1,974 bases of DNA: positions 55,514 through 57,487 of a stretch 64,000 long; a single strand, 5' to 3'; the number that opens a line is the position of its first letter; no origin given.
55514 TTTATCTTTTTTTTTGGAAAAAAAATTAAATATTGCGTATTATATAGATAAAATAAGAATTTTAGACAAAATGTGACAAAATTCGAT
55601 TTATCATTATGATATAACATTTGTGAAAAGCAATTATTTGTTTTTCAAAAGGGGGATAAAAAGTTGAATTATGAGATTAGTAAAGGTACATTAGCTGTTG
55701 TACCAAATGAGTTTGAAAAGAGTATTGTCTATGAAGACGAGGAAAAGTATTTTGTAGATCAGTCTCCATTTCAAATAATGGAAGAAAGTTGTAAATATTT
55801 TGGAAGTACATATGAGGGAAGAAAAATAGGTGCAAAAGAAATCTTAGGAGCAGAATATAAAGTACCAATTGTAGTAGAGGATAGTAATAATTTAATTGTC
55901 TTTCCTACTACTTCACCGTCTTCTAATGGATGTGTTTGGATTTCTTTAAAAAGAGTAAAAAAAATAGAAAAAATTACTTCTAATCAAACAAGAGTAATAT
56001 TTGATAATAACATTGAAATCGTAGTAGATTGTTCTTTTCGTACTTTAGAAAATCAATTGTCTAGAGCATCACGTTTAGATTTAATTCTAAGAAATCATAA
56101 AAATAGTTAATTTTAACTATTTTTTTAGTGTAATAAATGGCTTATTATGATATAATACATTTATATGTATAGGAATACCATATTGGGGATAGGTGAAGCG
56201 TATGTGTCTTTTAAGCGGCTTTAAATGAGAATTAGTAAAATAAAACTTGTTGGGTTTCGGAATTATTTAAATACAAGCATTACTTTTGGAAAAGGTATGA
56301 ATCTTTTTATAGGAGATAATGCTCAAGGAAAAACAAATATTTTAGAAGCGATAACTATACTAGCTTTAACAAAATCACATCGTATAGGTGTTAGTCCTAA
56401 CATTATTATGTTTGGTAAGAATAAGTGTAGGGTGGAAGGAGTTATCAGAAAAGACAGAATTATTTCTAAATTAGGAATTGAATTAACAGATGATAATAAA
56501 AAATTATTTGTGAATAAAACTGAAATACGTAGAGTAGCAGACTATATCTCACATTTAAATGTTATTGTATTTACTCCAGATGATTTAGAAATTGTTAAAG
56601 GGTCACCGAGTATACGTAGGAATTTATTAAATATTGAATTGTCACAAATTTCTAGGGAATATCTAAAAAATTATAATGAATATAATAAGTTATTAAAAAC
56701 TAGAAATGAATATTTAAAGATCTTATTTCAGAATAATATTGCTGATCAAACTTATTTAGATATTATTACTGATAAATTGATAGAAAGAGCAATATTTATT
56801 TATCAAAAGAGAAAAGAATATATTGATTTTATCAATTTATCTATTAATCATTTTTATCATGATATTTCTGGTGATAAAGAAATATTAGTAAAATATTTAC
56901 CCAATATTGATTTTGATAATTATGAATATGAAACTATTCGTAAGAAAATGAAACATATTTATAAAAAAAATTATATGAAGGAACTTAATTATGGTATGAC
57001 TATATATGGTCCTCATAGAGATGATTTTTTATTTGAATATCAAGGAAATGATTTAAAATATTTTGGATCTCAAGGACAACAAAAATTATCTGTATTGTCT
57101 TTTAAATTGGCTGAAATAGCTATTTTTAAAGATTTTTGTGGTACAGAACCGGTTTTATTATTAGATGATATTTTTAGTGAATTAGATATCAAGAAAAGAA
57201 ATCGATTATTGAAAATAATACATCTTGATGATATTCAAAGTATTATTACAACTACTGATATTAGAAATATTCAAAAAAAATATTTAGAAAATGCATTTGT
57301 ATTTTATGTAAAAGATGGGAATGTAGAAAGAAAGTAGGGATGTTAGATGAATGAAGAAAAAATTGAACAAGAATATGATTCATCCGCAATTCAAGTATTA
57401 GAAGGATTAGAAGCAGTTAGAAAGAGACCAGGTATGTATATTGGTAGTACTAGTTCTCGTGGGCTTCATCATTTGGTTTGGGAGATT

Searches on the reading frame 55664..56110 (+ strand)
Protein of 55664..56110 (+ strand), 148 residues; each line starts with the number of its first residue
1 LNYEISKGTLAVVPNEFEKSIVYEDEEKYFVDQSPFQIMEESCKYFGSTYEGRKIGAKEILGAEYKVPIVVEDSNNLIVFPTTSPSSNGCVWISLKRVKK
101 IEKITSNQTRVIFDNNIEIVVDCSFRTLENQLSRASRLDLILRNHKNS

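Call 77: search_protein_families(library=pfam, proteins=[window:55664-56110:+], max_evalue=0.00001)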
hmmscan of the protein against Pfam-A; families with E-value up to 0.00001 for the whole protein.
window:55664-56110:+ (148 aa): 1 family
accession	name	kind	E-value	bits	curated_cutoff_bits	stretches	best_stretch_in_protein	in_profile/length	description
PF06338.17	ComK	-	2e-44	151.4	22.3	1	2-144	3-149/152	ComK protein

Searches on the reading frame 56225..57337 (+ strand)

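Call 77: search_protein_families(library=pfam, proteins=[window:56225-57337:+], max_evalue=0.00001)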
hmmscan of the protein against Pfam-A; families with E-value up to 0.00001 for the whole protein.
window:56225-57337:+ (370 aa): 3 families
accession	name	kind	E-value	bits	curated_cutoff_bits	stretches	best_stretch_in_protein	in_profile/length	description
PF02463.25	SMC_N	-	6.8e-17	62.1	40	1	3-352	2-205/220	RecF/RecN/SMC N terminal domain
PF13175.12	AAA_15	-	2.9e-08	34.2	32.1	1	1-249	1-190/374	AAA ATPase domain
PF13476.12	AAA_23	-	4.5e-08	34.4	27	1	5-204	1-143/201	AAA domain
